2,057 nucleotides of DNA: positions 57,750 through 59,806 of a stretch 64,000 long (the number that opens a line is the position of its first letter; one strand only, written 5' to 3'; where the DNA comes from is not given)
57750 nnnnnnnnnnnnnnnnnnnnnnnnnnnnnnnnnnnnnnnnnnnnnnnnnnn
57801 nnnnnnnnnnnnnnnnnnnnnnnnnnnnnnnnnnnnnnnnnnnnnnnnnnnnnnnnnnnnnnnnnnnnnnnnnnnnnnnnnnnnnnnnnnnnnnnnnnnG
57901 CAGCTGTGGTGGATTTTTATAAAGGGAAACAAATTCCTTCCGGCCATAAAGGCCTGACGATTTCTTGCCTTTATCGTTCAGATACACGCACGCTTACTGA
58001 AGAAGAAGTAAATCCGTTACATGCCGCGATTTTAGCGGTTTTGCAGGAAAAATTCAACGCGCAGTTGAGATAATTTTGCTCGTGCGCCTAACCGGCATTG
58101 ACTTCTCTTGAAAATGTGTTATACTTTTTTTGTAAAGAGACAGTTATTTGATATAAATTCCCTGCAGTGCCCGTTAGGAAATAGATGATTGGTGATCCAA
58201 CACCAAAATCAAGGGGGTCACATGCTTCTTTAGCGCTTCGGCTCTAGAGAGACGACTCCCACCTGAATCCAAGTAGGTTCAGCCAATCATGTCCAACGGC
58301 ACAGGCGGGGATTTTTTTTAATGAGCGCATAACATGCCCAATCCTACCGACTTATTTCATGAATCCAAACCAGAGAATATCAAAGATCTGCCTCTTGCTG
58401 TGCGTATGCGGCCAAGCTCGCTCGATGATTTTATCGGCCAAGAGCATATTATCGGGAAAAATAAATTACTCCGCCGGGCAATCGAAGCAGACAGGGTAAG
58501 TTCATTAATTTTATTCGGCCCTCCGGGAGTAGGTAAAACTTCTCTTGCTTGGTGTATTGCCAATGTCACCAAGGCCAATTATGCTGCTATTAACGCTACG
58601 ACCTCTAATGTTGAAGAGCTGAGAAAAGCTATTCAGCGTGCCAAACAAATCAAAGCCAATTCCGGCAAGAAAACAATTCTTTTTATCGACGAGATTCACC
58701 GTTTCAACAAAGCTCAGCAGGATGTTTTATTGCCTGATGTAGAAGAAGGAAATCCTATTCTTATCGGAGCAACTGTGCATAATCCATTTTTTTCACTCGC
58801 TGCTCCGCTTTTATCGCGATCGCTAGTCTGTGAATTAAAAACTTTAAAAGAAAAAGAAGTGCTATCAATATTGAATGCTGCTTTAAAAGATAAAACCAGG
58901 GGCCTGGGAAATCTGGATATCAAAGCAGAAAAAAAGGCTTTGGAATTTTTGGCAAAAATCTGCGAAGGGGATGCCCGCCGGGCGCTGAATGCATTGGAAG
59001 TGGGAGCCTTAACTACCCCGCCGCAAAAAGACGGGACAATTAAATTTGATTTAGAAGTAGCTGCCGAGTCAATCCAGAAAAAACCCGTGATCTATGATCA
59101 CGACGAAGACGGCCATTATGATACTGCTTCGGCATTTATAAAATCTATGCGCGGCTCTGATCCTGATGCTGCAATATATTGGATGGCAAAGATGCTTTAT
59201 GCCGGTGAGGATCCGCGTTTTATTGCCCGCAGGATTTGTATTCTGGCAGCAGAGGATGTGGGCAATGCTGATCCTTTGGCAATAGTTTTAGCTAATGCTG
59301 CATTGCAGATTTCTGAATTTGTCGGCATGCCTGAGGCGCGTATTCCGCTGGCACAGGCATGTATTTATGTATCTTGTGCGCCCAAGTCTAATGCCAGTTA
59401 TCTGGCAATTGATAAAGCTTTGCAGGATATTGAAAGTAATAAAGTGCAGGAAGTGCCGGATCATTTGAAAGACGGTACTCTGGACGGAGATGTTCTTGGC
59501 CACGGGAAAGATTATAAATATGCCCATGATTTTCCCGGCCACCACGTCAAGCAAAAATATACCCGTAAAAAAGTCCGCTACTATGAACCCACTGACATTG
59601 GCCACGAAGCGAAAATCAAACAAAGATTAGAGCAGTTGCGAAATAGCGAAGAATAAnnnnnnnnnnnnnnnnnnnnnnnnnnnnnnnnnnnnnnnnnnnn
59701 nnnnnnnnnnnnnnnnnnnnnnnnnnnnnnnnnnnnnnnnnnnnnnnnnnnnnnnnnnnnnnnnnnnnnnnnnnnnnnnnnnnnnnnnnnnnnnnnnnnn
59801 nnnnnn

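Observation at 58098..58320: Promoter-to-terminator structured RNA upstream of rarA with 6S RNA-like architecture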

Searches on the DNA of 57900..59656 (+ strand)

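Call 4: search_rna_families(source=window, start=57900, end=58500, threshold=evalue, max_evalue=1, show_alignments=3)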
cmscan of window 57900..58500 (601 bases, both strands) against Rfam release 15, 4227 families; matches with E-value up to 1: 1.
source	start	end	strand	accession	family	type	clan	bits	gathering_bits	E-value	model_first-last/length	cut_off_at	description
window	58156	58315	+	RF00013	6S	Gene;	-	61.9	46.4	7.1e-12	1-187/187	no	6S / SsrS RNA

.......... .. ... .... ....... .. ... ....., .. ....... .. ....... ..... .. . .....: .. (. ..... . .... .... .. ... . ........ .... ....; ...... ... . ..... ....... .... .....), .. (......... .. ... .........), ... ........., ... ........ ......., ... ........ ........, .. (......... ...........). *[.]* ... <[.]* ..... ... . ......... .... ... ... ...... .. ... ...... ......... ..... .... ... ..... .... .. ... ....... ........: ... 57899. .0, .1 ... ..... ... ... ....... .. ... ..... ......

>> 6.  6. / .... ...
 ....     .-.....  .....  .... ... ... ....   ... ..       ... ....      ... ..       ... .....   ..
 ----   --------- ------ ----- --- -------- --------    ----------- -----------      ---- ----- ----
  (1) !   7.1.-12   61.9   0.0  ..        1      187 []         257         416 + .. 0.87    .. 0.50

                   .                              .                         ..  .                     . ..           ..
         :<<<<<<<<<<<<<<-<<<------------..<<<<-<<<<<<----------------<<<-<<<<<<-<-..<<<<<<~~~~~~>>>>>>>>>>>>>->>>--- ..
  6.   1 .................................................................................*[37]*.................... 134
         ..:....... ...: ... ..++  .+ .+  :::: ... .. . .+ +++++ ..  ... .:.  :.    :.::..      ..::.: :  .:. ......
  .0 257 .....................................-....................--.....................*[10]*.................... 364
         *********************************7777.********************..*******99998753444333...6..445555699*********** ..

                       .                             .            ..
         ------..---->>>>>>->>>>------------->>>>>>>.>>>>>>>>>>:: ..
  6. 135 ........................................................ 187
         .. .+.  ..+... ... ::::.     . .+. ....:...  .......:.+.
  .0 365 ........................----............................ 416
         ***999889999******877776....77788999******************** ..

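Call 10: search_rna_families(sources=[L001, L002, L003, L004, L005, L006, L007, L008, L009, L010, L011, L012, L013, L014, L015, L016, L017, L018, L019, L020], threshold=gathering)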
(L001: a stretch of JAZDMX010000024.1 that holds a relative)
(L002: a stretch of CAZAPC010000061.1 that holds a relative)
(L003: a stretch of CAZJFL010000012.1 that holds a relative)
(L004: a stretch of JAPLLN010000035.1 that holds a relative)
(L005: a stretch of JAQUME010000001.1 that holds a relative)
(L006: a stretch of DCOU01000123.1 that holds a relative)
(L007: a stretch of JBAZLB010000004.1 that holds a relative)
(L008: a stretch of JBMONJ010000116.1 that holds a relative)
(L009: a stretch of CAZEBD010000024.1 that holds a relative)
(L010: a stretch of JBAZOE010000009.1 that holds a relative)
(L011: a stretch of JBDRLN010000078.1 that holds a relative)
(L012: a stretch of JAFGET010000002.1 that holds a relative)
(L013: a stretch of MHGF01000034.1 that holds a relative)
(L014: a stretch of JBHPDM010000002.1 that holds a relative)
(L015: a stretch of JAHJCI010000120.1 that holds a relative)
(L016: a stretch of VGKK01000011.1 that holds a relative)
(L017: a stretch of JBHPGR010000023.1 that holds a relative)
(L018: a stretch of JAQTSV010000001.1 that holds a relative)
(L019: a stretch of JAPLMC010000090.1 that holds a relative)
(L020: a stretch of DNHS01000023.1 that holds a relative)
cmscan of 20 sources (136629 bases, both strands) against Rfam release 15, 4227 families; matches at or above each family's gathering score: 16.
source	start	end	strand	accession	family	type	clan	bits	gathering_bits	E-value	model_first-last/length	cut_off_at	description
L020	2747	2932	+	RF00013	6S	Gene;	-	93.6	46.4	4.6e-17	1-187/187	no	6S / SsrS RNA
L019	1214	1399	+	RF00013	6S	Gene;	-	91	46.4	1.9e-16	1-187/187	no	6S / SsrS RNA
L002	2029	2185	+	RF00013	6S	Gene;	-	79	46.4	1.4e-13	1-187/187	no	6S / SsrS RNA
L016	2687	2850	+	RF00013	6S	Gene;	-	71.4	46.4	8.7e-12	1-187/187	no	6S / SsrS RNA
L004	2820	2979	+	RF00013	6S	Gene;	-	71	46.4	1.1e-11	1-187/187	no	6S / SsrS RNA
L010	2632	2792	+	RF00013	6S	Gene;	-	70.8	46.4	1.3e-11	1-187/187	no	6S / SsrS RNA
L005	2833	2993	+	RF00013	6S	Gene;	-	68.7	46.4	3.9e-11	1-187/187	no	6S / SsrS RNA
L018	2633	2790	+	RF00013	6S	Gene;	-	67.2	46.4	9.2e-11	1-187/187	no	6S / SsrS RNA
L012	1874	2030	+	RF00013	6S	Gene;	-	64.6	46.4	3.8e-10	1-187/187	no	6S / SsrS RNA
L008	2657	2813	+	RF00013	6S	Gene;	-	60.9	46.4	2.9e-09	1-187/187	no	6S / SsrS RNA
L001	2836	2969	+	RF00013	6S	Gene;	-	60.4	46.4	3.7e-09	1-187/187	no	6S / SsrS RNA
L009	2837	2999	+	RF00013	6S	Gene;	-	59.8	46.4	5.1e-09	1-187/187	no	6S / SsrS RNA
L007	2788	2947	+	RF00013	6S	Gene;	-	59.2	46.4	7.2e-09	1-187/187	no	6S / SsrS RNA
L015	647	804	+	RF00013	6S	Gene;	-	54.2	46.4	1.1e-07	1-187/187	no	6S / SsrS RNA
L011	2702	2858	+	RF00013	6S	Gene;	-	54.1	46.4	1.2e-07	1-187/187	no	6S / SsrS RNA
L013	2773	2931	+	RF00013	6S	Gene;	-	51.6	46.4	4.6e-07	1-187/187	no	6S / SsrS RNA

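Call 11: search_rna_families(sources=[L021, L022, L023, L024, L025, L026, L027, L028, L029, L030, L031, L032, L033, L034, L035, L036, L037, L038, L039, L040], threshold=gathering)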
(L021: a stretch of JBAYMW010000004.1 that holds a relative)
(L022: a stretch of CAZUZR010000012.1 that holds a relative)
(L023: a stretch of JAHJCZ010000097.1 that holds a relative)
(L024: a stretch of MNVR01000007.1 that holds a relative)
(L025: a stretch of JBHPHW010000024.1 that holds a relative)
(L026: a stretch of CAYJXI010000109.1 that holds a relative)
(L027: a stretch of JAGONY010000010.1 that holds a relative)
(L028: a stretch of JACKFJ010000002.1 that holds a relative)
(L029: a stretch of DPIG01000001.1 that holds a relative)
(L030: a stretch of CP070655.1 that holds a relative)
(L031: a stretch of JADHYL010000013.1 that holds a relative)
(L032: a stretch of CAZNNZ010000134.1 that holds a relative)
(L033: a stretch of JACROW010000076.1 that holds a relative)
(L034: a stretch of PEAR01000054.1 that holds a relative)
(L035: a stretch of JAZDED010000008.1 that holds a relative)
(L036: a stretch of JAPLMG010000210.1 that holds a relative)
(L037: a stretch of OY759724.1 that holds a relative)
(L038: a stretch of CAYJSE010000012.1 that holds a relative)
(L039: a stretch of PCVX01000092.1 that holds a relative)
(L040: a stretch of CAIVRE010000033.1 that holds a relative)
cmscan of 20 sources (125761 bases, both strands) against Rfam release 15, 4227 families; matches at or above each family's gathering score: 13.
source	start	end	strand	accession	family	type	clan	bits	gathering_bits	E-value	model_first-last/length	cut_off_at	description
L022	2764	2948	+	RF00013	6S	Gene;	-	113.7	46.4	6.9e-22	1-187/187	no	6S / SsrS RNA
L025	2796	2982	+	RF00013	6S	Gene;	-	87.3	46.4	1.3e-15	1-187/187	no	6S / SsrS RNA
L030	2751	2937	+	RF00013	6S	Gene;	-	80.9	46.4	4.4e-14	1-187/187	no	6S / SsrS RNA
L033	1257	1418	+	RF00013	6S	Gene;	-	80.7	46.4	4.9e-14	1-187/187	no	6S / SsrS RNA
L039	2788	2971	+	RF00013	6S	Gene;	-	69.8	46.4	2e-11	1-187/187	no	6S / SsrS RNA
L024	2715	2869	+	RF00013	6S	Gene;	-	64.5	46.4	3.7e-10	1-187/187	no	6S / SsrS RNA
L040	2756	2908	+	RF00013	6S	Gene;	-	64.1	46.4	4.5e-10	1-187/187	no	6S / SsrS RNA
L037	2787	2942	+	RF00013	6S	Gene;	-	57.8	46.4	1.5e-08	1-187/187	no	6S / SsrS RNA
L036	2436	2597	+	RF00013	6S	Gene;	-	56.7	46.4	2.7e-08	1-187/187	no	6S / SsrS RNA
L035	2841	2999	+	RF00013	6S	Gene;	-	55.5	46.4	5.1e-08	1-187/187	no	6S / SsrS RNA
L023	2806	2958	+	RF00013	6S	Gene;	-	55.2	46.4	5.9e-08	1-187/187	no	6S / SsrS RNA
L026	2084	2237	+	RF00013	6S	Gene;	-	49.4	46.4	1.4e-06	1-187/187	no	6S / SsrS RNA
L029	80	238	+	RF00013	6S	Gene;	-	46.9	46.4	5.6e-06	1-187/187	no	6S / SsrS RNA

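Call 19: build_rna_model(alignment_id=A1, structure=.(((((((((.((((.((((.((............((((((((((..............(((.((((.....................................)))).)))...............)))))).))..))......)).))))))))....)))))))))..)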
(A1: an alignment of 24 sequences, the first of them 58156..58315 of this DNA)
Model R1 built from alignment A1 (24 sequences, 172 columns); structure: as given.
model positions 158; base pairs 36; branch points 0; effective number of sequences 3.68; information 0.59 bits per position. Calibrated on 0.2 Mb of random sequence (short: E-values are rough).
structure used (alignment columns):
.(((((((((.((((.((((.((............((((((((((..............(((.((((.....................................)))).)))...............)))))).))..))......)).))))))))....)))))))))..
